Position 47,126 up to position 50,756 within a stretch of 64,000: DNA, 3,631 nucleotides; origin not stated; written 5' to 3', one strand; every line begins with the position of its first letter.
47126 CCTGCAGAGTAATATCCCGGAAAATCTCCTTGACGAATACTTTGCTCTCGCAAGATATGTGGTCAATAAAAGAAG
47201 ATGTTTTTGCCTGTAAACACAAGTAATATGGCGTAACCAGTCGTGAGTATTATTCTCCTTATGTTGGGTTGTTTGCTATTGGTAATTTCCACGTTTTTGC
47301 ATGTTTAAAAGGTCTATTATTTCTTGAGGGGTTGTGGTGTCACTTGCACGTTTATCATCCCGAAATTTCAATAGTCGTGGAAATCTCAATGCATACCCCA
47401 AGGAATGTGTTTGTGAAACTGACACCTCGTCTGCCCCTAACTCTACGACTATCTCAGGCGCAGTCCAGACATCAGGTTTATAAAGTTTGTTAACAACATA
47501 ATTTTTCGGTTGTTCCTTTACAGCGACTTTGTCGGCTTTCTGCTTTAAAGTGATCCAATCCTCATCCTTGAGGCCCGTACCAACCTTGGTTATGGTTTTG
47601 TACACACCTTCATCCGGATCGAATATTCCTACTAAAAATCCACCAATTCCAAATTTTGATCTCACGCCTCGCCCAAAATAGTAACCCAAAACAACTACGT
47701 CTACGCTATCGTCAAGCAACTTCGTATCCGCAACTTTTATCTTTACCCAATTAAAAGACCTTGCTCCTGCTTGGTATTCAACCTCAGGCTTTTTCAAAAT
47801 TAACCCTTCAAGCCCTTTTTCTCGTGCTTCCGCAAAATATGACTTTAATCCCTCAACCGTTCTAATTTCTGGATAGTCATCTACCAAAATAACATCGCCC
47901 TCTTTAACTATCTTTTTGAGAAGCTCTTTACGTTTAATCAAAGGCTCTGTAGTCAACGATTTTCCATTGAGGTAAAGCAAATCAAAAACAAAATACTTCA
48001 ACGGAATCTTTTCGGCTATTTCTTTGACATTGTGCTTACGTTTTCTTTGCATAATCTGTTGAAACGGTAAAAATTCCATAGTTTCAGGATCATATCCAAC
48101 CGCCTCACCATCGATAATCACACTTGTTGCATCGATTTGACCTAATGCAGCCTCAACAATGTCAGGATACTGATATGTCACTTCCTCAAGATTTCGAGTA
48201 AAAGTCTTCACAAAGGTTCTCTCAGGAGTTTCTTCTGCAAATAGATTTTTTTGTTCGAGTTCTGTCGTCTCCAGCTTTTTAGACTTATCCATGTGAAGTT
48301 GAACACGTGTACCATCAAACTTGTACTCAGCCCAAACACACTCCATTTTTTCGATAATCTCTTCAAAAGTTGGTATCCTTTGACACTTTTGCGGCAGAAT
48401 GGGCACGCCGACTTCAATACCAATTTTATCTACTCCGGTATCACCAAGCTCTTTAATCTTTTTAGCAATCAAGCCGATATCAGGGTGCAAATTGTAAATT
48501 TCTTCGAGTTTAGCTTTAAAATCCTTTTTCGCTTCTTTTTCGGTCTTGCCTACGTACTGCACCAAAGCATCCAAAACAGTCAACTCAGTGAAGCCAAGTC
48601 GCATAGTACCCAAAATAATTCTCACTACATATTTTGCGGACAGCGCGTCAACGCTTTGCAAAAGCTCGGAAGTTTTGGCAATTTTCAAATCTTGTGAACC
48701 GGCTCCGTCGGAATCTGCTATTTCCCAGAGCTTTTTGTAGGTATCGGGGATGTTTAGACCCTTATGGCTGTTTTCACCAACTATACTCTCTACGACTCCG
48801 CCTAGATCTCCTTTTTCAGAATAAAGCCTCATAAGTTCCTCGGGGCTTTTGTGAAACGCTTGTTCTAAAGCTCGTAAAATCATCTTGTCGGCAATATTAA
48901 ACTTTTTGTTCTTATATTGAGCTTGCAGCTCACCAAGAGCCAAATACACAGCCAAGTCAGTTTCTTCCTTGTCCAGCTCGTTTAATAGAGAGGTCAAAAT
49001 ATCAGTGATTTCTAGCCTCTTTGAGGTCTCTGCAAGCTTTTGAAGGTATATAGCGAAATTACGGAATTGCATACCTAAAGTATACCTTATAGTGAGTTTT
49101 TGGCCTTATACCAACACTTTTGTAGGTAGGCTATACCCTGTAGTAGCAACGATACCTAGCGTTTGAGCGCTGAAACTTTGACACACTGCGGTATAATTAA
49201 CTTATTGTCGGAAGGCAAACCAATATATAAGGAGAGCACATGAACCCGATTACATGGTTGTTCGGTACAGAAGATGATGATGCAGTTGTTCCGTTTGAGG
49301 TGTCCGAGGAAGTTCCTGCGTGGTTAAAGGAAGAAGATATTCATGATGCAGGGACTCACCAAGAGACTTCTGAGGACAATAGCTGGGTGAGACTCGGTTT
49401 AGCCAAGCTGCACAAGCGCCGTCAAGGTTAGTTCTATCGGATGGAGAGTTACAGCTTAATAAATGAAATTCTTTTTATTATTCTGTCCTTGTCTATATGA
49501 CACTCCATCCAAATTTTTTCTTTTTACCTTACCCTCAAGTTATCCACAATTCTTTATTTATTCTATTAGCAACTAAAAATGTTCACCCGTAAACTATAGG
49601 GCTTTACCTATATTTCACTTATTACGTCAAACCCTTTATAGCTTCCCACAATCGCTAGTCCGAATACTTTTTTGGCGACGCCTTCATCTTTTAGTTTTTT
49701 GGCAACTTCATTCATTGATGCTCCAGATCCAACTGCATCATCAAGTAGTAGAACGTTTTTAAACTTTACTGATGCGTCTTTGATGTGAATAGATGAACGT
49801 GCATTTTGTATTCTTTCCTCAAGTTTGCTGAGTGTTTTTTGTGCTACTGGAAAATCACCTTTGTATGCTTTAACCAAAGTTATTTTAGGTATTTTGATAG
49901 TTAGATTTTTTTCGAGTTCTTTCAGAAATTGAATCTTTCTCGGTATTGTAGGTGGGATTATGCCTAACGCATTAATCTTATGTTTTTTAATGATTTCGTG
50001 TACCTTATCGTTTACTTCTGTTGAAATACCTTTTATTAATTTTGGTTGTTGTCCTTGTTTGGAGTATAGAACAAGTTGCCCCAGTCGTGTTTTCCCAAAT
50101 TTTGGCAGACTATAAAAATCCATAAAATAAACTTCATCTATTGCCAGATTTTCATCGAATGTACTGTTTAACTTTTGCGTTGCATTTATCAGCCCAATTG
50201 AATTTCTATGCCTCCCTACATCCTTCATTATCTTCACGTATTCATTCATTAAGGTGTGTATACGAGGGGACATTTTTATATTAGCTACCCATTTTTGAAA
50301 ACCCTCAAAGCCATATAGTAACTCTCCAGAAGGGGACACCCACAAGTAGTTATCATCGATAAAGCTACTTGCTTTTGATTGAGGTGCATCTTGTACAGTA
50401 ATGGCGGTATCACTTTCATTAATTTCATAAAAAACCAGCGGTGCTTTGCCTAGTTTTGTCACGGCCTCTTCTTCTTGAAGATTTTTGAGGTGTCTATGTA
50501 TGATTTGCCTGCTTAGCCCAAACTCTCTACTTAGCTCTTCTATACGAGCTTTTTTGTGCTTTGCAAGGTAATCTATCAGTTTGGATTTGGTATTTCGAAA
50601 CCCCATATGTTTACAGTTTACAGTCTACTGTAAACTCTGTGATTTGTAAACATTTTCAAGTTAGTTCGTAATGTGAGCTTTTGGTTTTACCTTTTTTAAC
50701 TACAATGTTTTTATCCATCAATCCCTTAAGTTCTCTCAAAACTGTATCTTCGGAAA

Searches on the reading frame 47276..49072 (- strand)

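Call 37: search_protein_families(library=pfam, proteins=[window:47276-49072:-], max_evalue=0.00001)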
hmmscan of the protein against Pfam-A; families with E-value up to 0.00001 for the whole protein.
window:47276-49072:- (598 aa): 4 families
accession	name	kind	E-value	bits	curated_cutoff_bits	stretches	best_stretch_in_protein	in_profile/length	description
PF01068.26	DNA_ligase_A_M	-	4.9e-53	180.3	26.2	1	288-446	42-204/204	ATP dependent DNA ligase domain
PF04675.19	DNA_ligase_A_N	-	6.3e-33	114.8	24.6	1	2-170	1-173/174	DNA ligase N terminus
PF04679.21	DNA_ligase_A_C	-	2.6e-16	60.3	27.5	1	475-574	4-94/94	ATP dependent DNA ligase C terminal region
PF09414.15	RNA_ligase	-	8.1e-06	26.5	27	0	246-444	3-169/171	RNA ligase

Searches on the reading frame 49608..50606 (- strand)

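Call 37: search_protein_families(library=pfam, proteins=[window:49608-50606:-], max_evalue=0.00001)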
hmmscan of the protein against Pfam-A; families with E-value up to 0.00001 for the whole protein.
window:49608-50606:- (332 aa): 2 families
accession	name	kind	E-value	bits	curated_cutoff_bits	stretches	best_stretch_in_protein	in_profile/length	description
PF00156.33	Pribosyltran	-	2.2e-06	27.5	26.3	1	226-314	42-117/158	Phosphoribosyl transferase domain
PF01022.26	HTH_5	-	7.2e-06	26.2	22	0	6-50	3-46/47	Bacterial regulatory protein, arsR family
